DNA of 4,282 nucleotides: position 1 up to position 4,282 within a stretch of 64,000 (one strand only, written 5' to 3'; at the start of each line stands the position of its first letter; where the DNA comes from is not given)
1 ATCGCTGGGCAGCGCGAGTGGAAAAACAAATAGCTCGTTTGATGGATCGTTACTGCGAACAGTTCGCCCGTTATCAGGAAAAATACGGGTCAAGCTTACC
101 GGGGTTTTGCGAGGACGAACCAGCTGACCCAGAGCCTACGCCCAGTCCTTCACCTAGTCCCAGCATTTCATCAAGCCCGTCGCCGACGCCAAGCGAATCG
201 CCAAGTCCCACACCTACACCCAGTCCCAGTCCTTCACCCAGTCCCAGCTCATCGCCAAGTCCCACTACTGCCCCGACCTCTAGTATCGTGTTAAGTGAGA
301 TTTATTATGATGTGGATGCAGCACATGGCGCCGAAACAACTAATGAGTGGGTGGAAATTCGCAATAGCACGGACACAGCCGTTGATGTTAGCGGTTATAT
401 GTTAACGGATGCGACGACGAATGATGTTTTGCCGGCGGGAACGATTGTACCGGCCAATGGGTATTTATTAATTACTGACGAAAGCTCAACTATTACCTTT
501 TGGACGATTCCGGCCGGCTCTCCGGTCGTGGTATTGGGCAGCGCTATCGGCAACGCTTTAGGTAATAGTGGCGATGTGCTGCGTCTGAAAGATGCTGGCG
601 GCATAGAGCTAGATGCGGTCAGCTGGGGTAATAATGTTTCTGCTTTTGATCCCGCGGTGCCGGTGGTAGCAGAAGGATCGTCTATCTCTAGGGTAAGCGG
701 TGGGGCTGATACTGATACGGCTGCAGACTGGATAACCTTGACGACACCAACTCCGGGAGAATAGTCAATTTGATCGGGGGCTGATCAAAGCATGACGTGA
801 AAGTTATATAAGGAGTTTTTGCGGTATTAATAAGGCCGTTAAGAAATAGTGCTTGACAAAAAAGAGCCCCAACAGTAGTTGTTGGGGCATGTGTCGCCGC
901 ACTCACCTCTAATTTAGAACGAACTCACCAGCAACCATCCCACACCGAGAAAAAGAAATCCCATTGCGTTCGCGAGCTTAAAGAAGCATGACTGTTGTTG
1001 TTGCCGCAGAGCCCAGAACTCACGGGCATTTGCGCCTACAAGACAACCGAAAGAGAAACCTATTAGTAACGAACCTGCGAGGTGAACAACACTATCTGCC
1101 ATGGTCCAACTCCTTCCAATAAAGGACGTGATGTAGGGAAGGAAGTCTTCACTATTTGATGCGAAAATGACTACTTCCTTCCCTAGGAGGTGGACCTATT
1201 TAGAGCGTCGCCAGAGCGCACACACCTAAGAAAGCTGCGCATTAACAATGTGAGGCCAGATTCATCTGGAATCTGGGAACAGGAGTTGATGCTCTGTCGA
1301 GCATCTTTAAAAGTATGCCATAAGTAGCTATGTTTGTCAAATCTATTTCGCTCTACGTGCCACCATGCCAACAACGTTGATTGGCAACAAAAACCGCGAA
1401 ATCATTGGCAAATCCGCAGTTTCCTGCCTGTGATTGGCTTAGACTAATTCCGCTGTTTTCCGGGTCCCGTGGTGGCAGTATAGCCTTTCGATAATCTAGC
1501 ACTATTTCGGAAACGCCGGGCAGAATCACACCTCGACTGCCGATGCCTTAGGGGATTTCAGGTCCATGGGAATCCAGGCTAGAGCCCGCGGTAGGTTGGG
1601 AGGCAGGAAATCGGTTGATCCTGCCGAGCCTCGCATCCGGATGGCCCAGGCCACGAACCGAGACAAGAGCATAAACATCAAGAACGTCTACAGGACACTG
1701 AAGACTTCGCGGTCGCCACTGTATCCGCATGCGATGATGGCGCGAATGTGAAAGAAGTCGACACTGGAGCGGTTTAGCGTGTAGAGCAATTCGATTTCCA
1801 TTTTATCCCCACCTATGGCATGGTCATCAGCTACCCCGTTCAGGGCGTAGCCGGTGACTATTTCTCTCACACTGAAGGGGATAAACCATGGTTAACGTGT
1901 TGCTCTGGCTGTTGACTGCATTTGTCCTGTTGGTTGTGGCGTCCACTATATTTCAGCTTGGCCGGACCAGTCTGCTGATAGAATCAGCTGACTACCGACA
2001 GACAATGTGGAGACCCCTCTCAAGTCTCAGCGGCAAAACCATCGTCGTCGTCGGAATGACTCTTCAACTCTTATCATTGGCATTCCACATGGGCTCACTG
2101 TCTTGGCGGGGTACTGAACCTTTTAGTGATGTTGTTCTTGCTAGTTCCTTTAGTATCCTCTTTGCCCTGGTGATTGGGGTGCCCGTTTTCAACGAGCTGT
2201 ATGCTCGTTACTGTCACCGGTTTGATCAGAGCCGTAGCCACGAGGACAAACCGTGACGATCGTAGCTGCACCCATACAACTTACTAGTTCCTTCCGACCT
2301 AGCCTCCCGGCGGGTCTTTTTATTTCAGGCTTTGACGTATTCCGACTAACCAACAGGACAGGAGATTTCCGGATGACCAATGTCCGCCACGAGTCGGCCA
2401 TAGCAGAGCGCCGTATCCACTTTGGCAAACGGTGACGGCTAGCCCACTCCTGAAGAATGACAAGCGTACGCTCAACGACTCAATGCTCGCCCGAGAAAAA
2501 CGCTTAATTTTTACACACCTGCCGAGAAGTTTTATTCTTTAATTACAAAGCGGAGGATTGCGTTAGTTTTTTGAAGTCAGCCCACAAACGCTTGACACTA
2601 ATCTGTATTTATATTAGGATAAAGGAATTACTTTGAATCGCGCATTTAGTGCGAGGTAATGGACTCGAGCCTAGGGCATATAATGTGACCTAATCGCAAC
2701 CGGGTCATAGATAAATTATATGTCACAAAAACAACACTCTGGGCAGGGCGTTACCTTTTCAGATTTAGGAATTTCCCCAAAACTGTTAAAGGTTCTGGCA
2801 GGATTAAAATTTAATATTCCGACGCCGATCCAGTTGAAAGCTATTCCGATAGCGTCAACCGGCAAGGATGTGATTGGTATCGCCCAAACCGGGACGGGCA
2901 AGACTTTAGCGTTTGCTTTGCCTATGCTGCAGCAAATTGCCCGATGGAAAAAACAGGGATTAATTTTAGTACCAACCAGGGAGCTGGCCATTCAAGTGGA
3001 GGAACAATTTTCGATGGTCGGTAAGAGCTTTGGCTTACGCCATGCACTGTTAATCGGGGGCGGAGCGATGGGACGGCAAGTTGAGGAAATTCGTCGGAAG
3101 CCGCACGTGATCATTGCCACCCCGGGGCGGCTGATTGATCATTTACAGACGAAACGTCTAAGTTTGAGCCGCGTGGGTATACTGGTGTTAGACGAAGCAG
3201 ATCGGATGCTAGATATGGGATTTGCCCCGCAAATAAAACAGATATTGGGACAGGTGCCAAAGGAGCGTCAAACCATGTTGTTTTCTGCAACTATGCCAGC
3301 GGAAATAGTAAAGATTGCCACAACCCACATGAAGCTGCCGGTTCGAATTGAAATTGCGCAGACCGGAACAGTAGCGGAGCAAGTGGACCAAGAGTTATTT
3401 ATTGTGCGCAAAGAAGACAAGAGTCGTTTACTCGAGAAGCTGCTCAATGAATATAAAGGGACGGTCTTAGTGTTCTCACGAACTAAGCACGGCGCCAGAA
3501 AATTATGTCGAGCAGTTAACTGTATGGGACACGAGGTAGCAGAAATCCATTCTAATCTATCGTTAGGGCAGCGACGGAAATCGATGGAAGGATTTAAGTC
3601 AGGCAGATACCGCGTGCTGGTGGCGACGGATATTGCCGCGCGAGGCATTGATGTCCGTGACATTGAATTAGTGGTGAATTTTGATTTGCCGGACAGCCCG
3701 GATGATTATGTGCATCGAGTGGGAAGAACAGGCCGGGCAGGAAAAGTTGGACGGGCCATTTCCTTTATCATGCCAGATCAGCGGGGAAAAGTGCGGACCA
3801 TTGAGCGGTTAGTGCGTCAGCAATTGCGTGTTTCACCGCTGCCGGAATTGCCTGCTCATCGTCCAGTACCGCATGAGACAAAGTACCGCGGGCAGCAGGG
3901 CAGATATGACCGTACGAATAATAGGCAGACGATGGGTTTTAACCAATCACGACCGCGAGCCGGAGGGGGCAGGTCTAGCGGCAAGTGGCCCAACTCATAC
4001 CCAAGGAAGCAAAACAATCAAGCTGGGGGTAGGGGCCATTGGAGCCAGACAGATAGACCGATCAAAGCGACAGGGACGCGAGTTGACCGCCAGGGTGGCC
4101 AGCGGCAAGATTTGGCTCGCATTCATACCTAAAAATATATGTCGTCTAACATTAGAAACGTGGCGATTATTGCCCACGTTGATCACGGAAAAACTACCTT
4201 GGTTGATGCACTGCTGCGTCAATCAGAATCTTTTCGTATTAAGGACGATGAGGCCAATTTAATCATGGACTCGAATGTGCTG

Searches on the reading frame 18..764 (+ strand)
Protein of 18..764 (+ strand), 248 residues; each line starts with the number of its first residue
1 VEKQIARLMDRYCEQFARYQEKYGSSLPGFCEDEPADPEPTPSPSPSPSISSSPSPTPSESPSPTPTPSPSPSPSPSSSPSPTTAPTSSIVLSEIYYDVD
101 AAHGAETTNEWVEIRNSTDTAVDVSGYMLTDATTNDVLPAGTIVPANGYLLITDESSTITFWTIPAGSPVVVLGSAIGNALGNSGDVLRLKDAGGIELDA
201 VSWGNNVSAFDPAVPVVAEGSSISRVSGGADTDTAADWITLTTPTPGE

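Call 37: search_protein_families(library=pfam, proteins=[window:18-764:+], max_evalue=0.001)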
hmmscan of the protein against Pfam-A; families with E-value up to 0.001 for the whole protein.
window:18-764:+ (248 aa): 1 family
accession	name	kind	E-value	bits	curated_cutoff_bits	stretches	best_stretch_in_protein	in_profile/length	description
PF00932.25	LTD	-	2.9e-15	57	34.3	1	84-204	2-108/109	Lamin Tail Domain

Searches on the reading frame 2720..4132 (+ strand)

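Call 37: search_protein_families(library=pfam, proteins=[window:2720-4132:+], max_evalue=0.001)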
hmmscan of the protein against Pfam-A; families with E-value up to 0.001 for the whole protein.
window:2720-4132:+ (470 aa): 3 families
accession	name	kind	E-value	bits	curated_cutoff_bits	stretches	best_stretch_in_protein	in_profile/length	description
PF00270.35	DEAD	-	6.5e-53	179.3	26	1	35-196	1-164/167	DEAD/DEAH box helicase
PF00271.37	Helicase_C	-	5.1e-30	104.4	23.5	1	234-341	2-110/110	Helicase conserved C-terminal domain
PF04851.21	ResIII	-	1e-08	35.7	22.5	1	51-192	26-162/164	Type III restriction enzyme, res subunit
